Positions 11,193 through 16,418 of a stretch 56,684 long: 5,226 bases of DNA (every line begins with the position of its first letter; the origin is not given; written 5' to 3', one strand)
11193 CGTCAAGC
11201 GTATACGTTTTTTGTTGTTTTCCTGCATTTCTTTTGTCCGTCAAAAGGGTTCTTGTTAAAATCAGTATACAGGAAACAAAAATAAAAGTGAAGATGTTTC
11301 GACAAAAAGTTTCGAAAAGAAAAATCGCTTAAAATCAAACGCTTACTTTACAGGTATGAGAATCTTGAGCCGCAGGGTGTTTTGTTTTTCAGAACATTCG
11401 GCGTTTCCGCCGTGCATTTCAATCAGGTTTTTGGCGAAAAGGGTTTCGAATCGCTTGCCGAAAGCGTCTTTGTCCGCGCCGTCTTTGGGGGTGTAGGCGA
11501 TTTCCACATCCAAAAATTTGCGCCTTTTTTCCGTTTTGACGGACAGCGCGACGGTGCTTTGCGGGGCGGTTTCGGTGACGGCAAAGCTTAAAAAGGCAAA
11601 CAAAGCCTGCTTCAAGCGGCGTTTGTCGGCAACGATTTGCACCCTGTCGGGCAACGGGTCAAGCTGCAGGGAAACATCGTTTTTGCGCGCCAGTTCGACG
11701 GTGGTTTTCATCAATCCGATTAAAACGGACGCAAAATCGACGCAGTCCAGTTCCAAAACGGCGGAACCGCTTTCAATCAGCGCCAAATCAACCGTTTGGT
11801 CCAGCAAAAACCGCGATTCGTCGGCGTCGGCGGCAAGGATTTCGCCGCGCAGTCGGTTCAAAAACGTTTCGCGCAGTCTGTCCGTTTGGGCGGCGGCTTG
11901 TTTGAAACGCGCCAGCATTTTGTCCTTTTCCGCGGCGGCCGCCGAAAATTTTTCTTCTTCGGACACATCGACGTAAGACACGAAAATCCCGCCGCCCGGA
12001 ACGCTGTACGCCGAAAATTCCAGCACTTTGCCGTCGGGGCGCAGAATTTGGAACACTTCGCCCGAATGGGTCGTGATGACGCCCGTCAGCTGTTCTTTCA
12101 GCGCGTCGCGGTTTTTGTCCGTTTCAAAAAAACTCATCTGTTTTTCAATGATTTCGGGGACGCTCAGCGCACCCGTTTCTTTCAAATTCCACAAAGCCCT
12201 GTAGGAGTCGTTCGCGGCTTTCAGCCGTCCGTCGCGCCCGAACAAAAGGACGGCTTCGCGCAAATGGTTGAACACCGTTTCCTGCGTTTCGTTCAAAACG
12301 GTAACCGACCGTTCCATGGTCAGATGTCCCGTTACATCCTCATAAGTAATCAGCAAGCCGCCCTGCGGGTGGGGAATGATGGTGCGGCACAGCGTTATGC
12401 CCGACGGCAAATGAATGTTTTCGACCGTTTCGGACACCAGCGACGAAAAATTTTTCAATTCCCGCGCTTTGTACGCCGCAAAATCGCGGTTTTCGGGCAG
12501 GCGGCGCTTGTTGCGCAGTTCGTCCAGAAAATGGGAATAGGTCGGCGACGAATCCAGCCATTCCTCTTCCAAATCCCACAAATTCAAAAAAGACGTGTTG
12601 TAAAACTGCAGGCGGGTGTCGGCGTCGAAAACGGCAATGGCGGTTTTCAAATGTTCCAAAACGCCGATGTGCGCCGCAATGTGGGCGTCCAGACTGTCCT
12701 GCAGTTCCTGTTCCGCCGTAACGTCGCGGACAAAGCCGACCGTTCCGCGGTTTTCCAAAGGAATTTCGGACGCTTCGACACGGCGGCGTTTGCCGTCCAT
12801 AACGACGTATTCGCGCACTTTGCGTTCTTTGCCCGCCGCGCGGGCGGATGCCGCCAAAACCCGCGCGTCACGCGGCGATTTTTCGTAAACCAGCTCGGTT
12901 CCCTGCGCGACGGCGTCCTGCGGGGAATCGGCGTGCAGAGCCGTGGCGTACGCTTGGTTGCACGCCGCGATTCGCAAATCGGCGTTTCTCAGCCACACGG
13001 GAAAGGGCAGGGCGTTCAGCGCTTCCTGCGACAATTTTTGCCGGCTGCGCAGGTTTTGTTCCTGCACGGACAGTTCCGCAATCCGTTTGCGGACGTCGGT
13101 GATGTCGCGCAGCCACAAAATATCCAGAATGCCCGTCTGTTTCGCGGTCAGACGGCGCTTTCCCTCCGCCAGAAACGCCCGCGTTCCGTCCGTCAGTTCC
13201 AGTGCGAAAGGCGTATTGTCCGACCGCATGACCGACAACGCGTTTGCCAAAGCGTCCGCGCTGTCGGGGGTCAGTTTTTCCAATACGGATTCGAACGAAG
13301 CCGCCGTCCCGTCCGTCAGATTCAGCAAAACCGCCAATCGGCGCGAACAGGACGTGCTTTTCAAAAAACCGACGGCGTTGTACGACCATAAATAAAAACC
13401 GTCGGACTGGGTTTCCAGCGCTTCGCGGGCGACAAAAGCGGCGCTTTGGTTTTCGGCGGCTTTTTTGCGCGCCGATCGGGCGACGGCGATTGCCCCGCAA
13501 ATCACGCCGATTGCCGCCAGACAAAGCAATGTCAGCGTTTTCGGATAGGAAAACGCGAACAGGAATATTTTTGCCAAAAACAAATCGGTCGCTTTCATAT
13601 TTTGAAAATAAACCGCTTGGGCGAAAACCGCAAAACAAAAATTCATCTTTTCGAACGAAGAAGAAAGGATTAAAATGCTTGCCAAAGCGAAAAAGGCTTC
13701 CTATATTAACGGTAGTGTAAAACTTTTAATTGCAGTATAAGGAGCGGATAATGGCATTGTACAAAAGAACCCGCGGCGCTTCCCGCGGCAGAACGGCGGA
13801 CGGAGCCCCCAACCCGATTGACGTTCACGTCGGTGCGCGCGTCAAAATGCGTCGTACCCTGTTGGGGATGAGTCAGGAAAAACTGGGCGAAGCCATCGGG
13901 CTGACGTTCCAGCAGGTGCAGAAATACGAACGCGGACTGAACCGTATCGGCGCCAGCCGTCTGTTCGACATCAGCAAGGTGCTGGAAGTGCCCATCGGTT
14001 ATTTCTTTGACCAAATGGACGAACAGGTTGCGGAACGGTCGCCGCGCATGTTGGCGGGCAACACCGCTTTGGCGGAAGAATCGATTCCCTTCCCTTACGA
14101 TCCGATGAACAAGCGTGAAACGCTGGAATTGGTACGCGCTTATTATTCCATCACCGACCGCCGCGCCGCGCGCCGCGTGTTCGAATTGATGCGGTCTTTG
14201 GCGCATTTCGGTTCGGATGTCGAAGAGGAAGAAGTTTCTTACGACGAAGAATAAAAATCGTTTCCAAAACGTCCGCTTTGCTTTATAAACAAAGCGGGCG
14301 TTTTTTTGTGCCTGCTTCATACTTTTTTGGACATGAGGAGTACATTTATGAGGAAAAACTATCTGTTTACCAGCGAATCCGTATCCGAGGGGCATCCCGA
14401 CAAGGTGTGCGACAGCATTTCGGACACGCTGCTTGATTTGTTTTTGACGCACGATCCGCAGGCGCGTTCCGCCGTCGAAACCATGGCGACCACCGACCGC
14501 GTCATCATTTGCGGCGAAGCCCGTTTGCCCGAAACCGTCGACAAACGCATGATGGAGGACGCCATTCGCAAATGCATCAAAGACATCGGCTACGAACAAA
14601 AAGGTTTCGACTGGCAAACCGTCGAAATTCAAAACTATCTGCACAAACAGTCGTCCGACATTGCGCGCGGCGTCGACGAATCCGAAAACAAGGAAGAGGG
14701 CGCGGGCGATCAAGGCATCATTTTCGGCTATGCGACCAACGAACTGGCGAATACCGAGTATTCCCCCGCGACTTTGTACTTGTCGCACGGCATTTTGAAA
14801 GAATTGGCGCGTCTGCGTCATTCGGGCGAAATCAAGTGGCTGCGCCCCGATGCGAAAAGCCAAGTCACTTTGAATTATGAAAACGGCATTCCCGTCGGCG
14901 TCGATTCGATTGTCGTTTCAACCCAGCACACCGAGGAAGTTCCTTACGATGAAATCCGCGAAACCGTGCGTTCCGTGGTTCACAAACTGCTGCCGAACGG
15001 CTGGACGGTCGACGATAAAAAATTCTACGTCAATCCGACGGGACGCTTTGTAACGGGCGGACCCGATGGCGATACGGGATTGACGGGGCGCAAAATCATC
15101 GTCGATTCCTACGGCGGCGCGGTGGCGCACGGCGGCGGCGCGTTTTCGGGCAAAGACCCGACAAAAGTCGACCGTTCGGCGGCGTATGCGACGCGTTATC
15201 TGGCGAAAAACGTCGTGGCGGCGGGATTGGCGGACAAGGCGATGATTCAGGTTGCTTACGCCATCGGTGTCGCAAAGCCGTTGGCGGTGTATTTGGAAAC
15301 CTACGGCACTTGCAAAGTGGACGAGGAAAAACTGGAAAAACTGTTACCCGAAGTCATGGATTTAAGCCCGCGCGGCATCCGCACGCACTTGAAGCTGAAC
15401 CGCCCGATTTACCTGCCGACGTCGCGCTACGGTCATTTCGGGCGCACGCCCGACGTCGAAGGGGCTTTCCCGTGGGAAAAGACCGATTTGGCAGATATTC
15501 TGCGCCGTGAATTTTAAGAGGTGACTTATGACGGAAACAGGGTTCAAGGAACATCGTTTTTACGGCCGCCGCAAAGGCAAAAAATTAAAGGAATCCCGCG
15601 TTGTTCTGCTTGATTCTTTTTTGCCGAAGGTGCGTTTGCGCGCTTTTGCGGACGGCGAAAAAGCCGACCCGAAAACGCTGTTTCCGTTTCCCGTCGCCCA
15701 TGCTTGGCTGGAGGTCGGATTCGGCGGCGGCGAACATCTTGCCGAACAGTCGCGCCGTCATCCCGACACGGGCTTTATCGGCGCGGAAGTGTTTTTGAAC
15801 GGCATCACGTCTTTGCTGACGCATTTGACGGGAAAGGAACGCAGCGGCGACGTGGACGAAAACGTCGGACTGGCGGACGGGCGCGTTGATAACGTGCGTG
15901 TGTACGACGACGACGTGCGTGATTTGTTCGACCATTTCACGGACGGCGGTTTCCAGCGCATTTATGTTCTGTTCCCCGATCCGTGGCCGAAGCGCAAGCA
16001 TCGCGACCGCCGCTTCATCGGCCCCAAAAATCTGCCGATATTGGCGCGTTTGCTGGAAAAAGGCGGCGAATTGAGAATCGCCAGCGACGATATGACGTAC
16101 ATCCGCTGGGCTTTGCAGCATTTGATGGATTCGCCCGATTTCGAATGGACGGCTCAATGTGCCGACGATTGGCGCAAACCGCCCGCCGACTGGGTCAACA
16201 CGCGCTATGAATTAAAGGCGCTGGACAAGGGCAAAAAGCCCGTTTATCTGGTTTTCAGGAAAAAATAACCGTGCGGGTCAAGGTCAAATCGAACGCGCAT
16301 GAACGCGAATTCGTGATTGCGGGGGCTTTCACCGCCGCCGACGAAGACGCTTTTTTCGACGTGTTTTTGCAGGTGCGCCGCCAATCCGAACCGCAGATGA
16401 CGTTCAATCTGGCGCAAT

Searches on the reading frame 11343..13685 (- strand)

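Call 15: search_protein_families(library=pfam, proteins=[window:11343-13685:-], max_evalue=0.0001)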
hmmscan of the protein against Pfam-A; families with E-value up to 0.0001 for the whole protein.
window:11343-13685:- (780 aa): 4 families
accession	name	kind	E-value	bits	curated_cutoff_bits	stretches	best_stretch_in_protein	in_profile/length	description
PF12860.13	PAS_7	-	3.4e-29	101.7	27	2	343-456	1-112/115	PAS fold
PF08448.16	PAS_4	-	2.7e-13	50.6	23.1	1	223-326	1-109/110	PAS fold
PF13188.13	PAS_8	-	2.7e-10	40.2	21.8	0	342-389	6-55/65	PAS domain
PF00989.32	PAS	-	1.1e-06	29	22.6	1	221-322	5-113/113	PAS fold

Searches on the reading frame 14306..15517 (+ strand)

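Call 15: search_protein_families(library=pfam, proteins=[window:14306-15517:+], max_evalue=0.0001)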
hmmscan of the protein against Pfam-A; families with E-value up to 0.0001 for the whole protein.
window:14306-15517:+ (403 aa): 3 families
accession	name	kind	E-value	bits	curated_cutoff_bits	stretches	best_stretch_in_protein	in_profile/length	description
PF02773.21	S-AdoMet_synt_C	-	4.4e-62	208.5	25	1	251-392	2-138/138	S-adenosylmethionine synthetase, C-terminal domain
PF02772.21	S-AdoMet_synt_M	-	1.9e-36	125.2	29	1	130-248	1-120/120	S-adenosylmethionine synthetase, central domain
PF00438.25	S-AdoMet_synt_N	-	8.9e-35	119.6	33.1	1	18-116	1-98/99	S-adenosylmethionine synthetase, N-terminal domain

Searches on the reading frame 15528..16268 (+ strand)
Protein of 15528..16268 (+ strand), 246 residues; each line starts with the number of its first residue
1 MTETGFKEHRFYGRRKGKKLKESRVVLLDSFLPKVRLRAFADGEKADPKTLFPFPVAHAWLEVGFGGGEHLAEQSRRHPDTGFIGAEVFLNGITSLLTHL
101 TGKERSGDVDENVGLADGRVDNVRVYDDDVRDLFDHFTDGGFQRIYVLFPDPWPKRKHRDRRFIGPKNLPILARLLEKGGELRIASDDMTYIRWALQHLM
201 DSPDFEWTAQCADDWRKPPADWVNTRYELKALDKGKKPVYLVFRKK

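Call 31: search_protein_families(library=pfam, proteins=[window:15528-16268:+], max_evalue=0.0001)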
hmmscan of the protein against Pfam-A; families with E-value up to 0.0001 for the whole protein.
window:15528-16268:+ (246 aa): 1 family
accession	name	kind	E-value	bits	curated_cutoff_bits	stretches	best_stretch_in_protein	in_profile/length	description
PF02390.23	Methyltransf_4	-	1.6e-34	119.3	24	1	60-237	5-169/173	Putative methyltransferase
